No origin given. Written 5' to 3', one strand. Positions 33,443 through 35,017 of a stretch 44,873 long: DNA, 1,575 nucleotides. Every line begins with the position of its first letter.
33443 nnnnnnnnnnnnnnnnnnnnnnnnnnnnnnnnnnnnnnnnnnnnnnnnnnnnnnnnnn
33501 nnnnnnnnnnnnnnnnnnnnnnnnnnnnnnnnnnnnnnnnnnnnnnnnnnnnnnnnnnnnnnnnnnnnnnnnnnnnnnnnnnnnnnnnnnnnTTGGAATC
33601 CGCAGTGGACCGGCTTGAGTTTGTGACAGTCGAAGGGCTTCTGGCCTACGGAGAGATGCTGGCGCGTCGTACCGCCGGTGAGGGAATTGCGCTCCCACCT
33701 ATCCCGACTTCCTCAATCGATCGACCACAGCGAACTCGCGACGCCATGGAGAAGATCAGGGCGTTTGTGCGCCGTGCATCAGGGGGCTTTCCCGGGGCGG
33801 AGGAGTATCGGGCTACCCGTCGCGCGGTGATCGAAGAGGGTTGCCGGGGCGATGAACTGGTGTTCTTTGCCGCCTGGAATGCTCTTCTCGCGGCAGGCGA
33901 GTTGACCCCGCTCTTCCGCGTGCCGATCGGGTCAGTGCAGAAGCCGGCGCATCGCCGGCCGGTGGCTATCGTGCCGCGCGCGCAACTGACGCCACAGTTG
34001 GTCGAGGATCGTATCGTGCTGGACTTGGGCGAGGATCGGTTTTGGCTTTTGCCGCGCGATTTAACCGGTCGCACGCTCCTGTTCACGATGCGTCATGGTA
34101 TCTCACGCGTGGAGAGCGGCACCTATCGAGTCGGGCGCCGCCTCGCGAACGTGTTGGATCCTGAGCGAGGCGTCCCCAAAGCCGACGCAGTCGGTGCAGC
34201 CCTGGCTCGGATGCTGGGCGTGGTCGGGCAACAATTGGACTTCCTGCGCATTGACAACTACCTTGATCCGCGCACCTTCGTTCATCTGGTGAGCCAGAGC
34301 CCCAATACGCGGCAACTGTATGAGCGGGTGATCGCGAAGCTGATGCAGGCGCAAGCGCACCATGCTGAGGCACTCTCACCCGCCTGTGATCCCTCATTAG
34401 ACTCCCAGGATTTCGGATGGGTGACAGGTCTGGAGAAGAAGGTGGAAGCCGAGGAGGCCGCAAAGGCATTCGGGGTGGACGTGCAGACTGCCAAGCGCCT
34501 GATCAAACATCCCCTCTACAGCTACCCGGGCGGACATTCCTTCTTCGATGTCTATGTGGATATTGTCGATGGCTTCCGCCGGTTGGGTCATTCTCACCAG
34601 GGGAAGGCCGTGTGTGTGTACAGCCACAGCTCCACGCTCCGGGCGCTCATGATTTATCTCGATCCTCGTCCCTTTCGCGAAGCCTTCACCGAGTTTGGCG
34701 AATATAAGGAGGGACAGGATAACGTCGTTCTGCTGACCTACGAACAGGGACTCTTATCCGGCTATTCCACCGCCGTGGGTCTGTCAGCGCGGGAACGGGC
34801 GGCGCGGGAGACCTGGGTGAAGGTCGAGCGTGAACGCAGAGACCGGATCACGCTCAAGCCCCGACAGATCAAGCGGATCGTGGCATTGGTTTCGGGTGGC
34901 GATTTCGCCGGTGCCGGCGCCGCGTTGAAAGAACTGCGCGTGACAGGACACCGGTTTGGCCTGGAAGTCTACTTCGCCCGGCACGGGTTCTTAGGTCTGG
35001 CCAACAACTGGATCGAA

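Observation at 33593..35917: Unusual fusion of a PGAM-type histidine phosphatase with a divergent PFK-like domain, directly upstream of pyruvate kinase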

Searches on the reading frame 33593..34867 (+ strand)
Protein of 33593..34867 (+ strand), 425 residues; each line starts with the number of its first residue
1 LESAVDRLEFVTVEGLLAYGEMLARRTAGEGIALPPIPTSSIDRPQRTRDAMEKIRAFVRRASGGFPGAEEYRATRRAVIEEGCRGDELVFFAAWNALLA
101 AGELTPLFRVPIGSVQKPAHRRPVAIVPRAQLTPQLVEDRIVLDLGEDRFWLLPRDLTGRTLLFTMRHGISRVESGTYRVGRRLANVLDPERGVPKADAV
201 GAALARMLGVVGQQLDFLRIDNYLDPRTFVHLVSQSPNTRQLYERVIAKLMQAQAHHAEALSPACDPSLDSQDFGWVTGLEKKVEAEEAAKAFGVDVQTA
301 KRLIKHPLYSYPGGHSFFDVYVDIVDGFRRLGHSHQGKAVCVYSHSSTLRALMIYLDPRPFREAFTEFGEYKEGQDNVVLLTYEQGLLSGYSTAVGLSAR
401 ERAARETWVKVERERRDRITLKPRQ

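Call 8: search_solved_structures(query=window:33593-34867:+, max_evalue=10, show_alignments=3)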
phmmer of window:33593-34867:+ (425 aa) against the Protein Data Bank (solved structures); distinct sequences matched with E-value up to 10: 1.
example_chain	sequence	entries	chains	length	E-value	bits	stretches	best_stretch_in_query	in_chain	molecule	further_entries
3pg0_A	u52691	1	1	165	0.00019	23.8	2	285-348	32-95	ThreeFoil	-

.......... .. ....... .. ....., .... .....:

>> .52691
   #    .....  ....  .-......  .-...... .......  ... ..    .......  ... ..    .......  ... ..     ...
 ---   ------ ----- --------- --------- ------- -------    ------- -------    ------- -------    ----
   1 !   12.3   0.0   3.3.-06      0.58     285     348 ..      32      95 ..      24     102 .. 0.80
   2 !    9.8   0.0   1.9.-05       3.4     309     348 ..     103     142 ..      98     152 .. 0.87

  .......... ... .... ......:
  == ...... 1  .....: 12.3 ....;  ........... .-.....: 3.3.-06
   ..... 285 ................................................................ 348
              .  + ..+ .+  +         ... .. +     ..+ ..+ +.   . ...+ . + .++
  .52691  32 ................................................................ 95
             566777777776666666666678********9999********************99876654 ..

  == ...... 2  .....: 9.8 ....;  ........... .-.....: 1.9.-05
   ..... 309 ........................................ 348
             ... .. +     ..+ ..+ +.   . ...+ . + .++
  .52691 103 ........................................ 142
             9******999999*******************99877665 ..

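Call 23: search_protein_representatives(protein=window:33593-34867:+)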
Query: 425 residues. Proteins with E-value up to 0.001 (for the whole library): 87; up to 1e-10: 75; up to 1e-30: 33. The best 87 are listed.
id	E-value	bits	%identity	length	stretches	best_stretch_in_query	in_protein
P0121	1.9e-188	643.1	69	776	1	1-425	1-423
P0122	9.4e-155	532.1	64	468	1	8-416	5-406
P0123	9.1e-120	416.8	64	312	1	4-318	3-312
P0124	1.1e-92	327.7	69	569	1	207-425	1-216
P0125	1.7e-88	313.8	73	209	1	90-311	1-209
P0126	9.9e-87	308.0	55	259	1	6-251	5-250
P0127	9.3e-80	285.1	70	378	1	60-251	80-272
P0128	2.3e-70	254.1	64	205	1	8-213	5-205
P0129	2.9e-70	253.8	75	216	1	263-411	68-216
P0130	4.7e-70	253.1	69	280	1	262-424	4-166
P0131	3.1e-66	240.5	38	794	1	61-408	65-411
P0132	1.6e-60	221.7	66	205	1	55-214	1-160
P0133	7.1e-59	216.3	68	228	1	166-317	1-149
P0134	2.7e-55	204.5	54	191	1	163-336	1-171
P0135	5.4e-53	196.9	57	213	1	194-387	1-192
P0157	8.0e-29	117.3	31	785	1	69-419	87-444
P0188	2.7e-12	62.9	33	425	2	159-398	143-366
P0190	7.1e-12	61.5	26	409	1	71-401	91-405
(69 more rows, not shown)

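Call 26: list_cluster_members(proteins=[P0131, P0157, P0188, P0190, P0121])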
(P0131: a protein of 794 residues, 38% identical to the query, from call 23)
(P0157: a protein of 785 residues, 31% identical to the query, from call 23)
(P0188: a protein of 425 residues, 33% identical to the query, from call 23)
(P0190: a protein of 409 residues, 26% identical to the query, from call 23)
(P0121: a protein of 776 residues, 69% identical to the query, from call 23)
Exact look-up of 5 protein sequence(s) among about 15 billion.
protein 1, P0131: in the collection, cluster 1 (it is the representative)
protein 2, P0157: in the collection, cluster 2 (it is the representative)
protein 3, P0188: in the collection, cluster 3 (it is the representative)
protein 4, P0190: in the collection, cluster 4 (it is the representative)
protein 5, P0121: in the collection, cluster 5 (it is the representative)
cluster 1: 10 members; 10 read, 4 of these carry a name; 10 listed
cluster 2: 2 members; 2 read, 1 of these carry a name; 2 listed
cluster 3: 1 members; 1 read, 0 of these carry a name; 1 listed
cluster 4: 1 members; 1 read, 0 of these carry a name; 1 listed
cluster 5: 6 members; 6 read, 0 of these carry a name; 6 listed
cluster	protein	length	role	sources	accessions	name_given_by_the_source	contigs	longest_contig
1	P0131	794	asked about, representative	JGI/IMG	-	-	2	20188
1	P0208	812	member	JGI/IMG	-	6-phosphofructokinase 1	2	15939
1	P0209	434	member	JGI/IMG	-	6-phosphofructokinase 1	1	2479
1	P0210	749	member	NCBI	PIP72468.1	MAG: hypothetical protein COW89_06160, partial [Nitrospinae bacterium ...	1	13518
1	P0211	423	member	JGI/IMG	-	6-phosphofructokinase 1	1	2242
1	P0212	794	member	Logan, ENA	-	-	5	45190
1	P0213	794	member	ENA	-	-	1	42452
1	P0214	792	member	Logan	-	-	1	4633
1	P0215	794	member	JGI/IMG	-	-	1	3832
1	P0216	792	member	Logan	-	-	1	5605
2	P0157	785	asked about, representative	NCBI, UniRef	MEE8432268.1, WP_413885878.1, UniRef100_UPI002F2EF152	MAG: 6-phosphofructokinase [Candidatus Desulfatibia sp.] | 6-phosphofructokinase n=1 Tax=Candidatus Desulfatibia sp. TaxID=3101189 ...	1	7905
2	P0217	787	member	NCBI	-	-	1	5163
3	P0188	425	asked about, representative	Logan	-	-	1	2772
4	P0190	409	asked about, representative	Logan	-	-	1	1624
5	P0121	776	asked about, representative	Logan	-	-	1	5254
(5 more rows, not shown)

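Call 27: search_protein_families(library=pfam, proteins=[P0131, P0157, P0188, P0190], max_evalue=0.1)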
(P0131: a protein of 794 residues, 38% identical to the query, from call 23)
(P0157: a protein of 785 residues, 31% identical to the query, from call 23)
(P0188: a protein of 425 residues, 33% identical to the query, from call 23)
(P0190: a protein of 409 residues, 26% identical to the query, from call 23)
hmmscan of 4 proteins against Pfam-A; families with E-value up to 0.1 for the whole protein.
P0131 (794 aa): 4 families
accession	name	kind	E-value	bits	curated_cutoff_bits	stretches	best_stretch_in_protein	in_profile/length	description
PF00365.25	PFK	-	2.6e-58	198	30.9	1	435-726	1-275/277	Phosphofructokinase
PF00300.27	His_Phos_1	-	2.1e-05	24.7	21.7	1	265-369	70-168/194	Histidine phosphatase superfamily (branch 1)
PF01513.26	NAD_kinase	-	9.4e-05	23.2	25.5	1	500-556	51-103/130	ATP-NAD kinase N-terminal domain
PF00781.29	DAGK_cat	-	0.013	15.5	23.6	1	507-563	34-95/125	Diacylglycerol kinase catalytic domain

P0157 (785 aa): 5 families
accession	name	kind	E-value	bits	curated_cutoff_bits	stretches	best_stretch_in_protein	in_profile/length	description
PF00365.25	PFK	-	1.1e-44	153.3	30.9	1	443-724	1-277/277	Phosphofructokinase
PF01513.26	NAD_kinase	-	0.00066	20.4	25.5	1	529-565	66-103/130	ATP-NAD kinase N-terminal domain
PF00781.29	DAGK_cat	-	0.0018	18.3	23.6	1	519-554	39-74/125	Diacylglycerol kinase catalytic domain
PF24260.1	DUF7461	-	0.055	13.4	27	0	680-709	5-34/50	Family of unknown function (DUF7461)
PF09891.15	DUF2118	-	0.081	13.3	20.5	0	155-224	52-123/149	Uncharacterized protein conserved in archaea (DUF2118)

P0188 (425 aa): 0 families

P0190 (409 aa): 0 families

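Call 42: search_solved_structures(query=A2, max_evalue=10, show_alignments=4)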
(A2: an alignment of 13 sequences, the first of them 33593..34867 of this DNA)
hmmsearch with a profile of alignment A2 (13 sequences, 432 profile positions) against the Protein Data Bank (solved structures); distinct sequences matched with E-value up to 10: 4.
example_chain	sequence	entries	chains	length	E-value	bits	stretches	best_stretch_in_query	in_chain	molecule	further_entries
1ebb_A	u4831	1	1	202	0.018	17.1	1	315-367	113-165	PHOSPHATASE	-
1h2e_A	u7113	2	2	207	0.02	16.9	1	315-367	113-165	PHOSPHATASE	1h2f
4ij5_A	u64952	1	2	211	0.23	13.5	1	310-363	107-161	Phosphoserine phosphatase 1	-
5tos_A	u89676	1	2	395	0.31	13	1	236-301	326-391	Serine/threonine-protein kinase BIK1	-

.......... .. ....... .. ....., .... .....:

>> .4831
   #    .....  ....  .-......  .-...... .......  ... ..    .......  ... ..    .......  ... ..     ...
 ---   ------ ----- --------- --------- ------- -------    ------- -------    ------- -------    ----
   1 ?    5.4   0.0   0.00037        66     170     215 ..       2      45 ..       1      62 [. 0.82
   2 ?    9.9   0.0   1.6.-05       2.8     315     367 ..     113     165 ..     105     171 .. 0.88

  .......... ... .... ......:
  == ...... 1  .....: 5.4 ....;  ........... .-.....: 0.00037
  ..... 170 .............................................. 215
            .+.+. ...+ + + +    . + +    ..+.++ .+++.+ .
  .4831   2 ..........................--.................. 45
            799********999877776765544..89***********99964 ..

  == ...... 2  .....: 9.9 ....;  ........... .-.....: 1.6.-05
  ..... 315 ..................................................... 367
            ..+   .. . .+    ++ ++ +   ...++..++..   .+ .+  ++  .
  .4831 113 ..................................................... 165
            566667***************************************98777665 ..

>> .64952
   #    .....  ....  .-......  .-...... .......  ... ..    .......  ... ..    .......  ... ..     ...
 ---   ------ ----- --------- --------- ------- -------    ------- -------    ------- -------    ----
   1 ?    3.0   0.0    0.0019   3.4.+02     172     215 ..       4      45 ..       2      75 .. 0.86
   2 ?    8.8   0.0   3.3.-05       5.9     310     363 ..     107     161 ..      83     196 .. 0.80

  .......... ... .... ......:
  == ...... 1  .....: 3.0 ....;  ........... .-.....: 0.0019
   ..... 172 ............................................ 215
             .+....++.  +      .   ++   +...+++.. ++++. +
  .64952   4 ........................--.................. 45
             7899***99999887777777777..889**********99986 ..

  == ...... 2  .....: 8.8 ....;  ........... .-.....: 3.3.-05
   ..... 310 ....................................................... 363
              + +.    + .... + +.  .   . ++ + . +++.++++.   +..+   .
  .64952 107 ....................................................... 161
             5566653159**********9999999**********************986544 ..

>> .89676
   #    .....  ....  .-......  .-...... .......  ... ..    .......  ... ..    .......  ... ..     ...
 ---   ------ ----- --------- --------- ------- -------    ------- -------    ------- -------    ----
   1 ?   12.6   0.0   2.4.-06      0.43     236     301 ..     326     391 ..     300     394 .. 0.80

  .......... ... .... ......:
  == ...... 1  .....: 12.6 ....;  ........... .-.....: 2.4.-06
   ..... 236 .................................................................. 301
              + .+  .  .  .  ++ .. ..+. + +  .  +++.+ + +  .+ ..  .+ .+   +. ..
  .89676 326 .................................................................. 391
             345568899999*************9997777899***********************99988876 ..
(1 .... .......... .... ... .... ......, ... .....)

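Call 45: find_encoding_contigs(protein=P0131, flank=8000, max_places=3)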
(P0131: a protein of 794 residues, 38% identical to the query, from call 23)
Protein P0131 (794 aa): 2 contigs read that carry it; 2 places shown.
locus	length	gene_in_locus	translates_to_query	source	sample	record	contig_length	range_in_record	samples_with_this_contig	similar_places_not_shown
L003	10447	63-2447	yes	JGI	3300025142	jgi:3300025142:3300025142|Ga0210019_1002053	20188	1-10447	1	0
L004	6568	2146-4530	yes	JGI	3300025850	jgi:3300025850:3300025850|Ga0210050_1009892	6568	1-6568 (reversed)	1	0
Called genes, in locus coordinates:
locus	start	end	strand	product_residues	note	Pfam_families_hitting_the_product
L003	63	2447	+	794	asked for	PF00365:PFK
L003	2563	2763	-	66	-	PF00313:CSD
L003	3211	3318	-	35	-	-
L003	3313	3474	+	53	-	-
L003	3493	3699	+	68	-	PF01165:Ribosomal_S21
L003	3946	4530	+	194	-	PF13432:TPR_16 (faint), PF08238:Sel1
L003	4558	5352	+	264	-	PF00497:SBP_bac_3, PF10613:Lig_chan-Glu_bd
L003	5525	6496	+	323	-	PF03706:LPG_synthase_TM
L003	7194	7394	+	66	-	PF00313:CSD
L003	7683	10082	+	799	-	PF03176:MMPL, PF02355:SecD_SecF_C (faint)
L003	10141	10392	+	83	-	-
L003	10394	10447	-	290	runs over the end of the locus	-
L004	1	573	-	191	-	?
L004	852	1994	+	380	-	PF27233:MJ0711_N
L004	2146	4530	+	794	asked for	PF00365:PFK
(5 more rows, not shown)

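Call 49: predict_structure(alignment_id=A2)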
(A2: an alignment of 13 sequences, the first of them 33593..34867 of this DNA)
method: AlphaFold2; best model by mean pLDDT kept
length: 425 residues; sequences in the alignment: 13
mean_pLDDT: 83.2   pTM: 0.85
mean pLDDT of the five models: 83.2, 83.0, 77.1, 76.7, 70.9
residues with pLDDT >= 90: 228; 70-90: 119; 50-70: 38; < 50: 40
segments of 3 or more residues with pLDDT < 50: 1-4, 211-214, 216-220, 255-257, 393-401, 412-425
pLDDT, mean of each block of 10 residues (from residue 1): 63 97 93 91 94 97 92 95 94 98 93 82 72 81 80 83 89 91 94 90 80 48 75 95 91 56 90 95 97 96 95 95 94 93 91 85 84 65 82 46 52 42 37
secondary structure, 60 per line:
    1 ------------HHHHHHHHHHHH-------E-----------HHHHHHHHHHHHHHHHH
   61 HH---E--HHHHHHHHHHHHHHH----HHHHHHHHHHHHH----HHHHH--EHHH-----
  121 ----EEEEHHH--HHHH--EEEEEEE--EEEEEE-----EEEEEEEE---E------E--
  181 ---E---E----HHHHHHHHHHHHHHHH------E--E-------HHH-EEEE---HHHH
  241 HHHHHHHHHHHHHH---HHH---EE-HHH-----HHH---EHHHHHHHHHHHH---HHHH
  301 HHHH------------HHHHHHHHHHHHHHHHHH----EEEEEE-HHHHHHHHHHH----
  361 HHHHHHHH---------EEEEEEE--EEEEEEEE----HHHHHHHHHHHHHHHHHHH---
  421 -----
elements in order: H13-24 H44-62 H69-83 H88-100 H105-109 E125-128 H134-137 E140-146 E149-154 E160-167 H193-208 E230-233 H237-254 H282-293 H297-304 H317-334 E339-344 H346-356 H361-368 E378-384 E387-394 H399-417

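Call 52: fold_search(model_id=the predicted structure, library=pdb)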
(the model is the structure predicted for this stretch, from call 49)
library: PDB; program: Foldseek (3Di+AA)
matches with E <= 10: 531; with E <= 0.001: 196
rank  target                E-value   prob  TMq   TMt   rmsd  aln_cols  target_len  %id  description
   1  3r7a_A                7.4e-09  1.00  0.40  0.71   5.0       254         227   16  Crystal structure of phosphoglycerate mutase from Bacillus anthracis str. Sterne (released 2011-04-20)
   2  3r7a_B                1.3e-08  1.00  0.39  0.68   5.0       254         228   17  Crystal structure of phosphoglycerate mutase from Bacillus anthracis str. Sterne (released 2011-04-20)
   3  3e9d_B                4.3e-08  1.00  0.35  0.58   6.1       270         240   16  Structure of full-length TIGAR from Danio rerio (released 2008-12-16)
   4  3dcy                  6.6e-08  1.00  0.40  0.64   4.7       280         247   16  Crystal Structure a TP53-induced glycolysis and apoptosis regulator protein from Homo sapiens. (released 2008-07-15)
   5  1e58                  7.7e-08  1.00  0.38  0.62   7.1       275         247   18  E.coli cofactor-dependent phosphoglycerate mutase (released 2001-03-20)
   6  3e9d_A                7.7e-08  1.00  0.35  0.56   6.0       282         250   15  Structure of full-length TIGAR from Danio rerio (released 2008-12-16)
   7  3e9e_B                7.7e-08  1.00  0.35  0.58   6.3       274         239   15  Structure of full-length H11A mutant form of TIGAR from Danio rerio (released 2008-12-16)
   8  5zs8_C                1.0e-07  1.00  0.38  0.64   5.4       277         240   17  Acetylation of lysine 100 of Phosphoglycerate mutase 1 complexed with KH_ol (released 2019-05-22)
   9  1e59                  1.2e-07  1.00  0.38  0.63   8.7       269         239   19  E.coli cofactor-dependent phosphoglycerate mutase complexed with vanadate (released 2002-02-05)
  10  6e4b_C                1.4e-07  1.00  0.38  0.73   4.6       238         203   14  The crystal structure of a putative alpha-ribazole-5'-P phosphatase from Escherichia coli str. K-12 substr. MG1655 (released 2018-09-12)
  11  3fdz_A                1.4e-07  1.00  0.37  0.64   7.5       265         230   18  Crystal structure of phosphoglyceromutase from burkholderia pseudomallei 1710b with bound 2,3-diphosphoglyceric acid a (released 2009-01-13)
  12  4pz9_A                1.7e-07  1.00  0.37  0.67   4.9       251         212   19  The native structure of mycobacterial glucosyl-3-phosphoglycerate phosphatase Rv2419c (released 2014-06-11)
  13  1h2e                  1.8e-07  1.00  0.38  0.73   4.5       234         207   17  BACILLUS STEAROTHERMOPHILUS PHOE (previously known as yhfr) in complex with phosphate (released 2002-08-12)
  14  7xb8_B                2.1e-07  1.00  0.39  0.63   5.9       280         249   18  Phosphoglycerate mutase 1 complexed with a covalent inhibitor (released 2023-09-27)
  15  3gp5_A                2.1e-07  1.00  0.38  0.61   9.1       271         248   17  Crystal structure of phosphoglyceromutase from Burkholderia pseudomallei with 3-phosphoglyceric acid and vanadate (released 2009-03-31)
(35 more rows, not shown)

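Call 54: find_related_loci(query=A2, collection=genome_contigs, flank=6000)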
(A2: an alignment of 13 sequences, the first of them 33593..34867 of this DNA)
Query A2 (425 aa) in genome_contigs; peptide patterns used: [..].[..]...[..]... (x = any residue, [..] = any of these).
298 stretches matched a pattern; 279 encode a relative of the query (tblastn E <= 1e-3); the best 80 are kept; 80 distinct loci.
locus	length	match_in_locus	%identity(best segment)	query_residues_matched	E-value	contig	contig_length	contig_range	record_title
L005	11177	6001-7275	97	1-425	0e+0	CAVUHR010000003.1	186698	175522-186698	MAG: Nitrospirota bacterium isolate MFD02242.bin.3.224 genome assembly, contig: contig_10887, whole genome shotgun seque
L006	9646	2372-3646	96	1-425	0e+0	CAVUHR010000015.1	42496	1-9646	MAG: Nitrospirota bacterium isolate MFD02242.bin.3.224 genome assembly, contig: contig_25863, whole genome shotgun seque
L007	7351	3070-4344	96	1-425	0e+0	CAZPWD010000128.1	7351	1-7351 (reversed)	MAG TPA_asm: uncultured Nitrospira sp. isolate SRP119689_co1_179 genome assembly, contig: NODE_16306_length_7351_cov_21.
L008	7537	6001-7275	96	1-425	0e+0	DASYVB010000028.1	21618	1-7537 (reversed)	MAG TPA_asm: Nitrospiraceae bacterium isolate SMAG_U4610 k141_2474054, whole genome shotgun sequence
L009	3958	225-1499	95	1-425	0e+0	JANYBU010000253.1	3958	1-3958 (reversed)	MAG: Nitrospira sp. isolate GL140_6_metabat_96_sub GL140_6_k141_799014, whole genome shotgun sequence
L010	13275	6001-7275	95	1-425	0e+0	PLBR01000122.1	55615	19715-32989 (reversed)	MAG: Nitrospira sp. isolate palsa_1310 73.20111000_P3M.58_contig_3079, whole genome shotgun sequence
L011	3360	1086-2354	94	1-425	0e+0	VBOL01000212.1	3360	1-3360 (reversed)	MAG: Nitrospirae bacterium isolate NS_9 14_0903_13_30cm_scaffold_4615275, whole genome shotgun sequence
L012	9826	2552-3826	93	1-425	0e+0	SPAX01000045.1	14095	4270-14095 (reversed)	MAG: Nitrospira sp. isolate RCB Rifle_cladeB_scaffold_45, whole genome shotgun sequence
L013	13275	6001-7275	93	1-425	0e+0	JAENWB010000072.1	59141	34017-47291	MAG: Nitrospiraceae bacterium isolate 3_4_m_bin12 c_000000907948, whole genome shotgun sequence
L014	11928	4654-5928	92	1-425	0e+0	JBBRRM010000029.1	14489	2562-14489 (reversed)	MAG: Nitrospirales bacterium isolate Ls1-N1 Co_metawrap_525_K_25980466_L_14489_cov_6.9247, whole genome shotgun sequence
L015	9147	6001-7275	92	1-425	0e+0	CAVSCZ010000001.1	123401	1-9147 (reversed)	MAG: uncultured Nitrospiraceae bacterium isolate MFD02809.bin.1.70 genome assembly, contig: contig_103924, whole genome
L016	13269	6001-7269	94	1-425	0e+0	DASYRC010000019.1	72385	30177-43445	MAG TPA_asm: Nitrospiraceae bacterium isolate SMAG_U4501 k141_3990911, whole genome shotgun sequence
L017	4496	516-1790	93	1-425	0e+0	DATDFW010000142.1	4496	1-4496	MAG TPA_asm: Nitrospiraceae bacterium isolate SMAG_U236 k141_580777, whole genome shotgun sequence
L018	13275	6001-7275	93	1-425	0e+0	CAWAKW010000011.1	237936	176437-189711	MAG: Nitrospirota bacterium isolate MFD02134.bin.1.156 genome assembly, contig: contig_33725, whole genome shotgun seque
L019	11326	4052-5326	92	1-425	0e+0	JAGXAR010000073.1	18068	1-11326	MAG: Nitrospirae bacterium isolate REEB81 contig-150_3813, whole genome shotgun sequence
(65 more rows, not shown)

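Call 63: find_encoding_contigs(protein=P0188, flank=5000, max_places=3)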
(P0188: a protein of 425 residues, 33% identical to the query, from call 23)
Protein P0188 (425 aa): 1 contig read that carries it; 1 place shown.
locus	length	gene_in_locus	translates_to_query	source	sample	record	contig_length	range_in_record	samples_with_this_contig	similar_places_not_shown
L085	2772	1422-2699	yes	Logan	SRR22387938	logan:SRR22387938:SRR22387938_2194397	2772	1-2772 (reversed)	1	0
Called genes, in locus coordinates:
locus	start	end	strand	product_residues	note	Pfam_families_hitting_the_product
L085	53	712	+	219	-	-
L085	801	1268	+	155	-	-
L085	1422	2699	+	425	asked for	-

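Call 64: find_encoding_contigs(protein=P0190, flank=5000, max_places=3)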
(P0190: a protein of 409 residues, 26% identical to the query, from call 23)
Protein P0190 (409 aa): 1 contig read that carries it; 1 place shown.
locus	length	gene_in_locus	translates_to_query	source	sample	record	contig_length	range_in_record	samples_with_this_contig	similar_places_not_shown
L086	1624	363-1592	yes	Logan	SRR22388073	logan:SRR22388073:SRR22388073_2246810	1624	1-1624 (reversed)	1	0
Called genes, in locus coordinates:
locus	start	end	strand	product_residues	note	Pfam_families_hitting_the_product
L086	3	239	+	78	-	?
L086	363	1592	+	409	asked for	-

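Call 65: find_encoding_contigs(protein=P0157, flank=8000, max_places=3)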
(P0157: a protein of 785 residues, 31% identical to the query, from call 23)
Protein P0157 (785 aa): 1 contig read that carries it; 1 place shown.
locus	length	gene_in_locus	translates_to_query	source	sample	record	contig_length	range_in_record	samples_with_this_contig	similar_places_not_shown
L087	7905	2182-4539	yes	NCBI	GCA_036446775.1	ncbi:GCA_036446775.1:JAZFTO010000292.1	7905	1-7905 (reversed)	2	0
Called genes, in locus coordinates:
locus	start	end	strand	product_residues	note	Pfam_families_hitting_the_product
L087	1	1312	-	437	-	PF00817:IMS, PF11798:IMS_HHH (weak), PF11799:IMS_C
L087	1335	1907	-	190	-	PF00717:Peptidase_S24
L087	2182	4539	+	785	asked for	PF00365:PFK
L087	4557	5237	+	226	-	PF02586:SRAP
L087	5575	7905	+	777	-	PF13675:PilJ, PF00989:PAS, PF13426:PAS_9, PF08448:PAS_4, PF13426:PAS_9, PF00989:PAS, PF13188:PAS_8, PF13426:PAS_9, +4 more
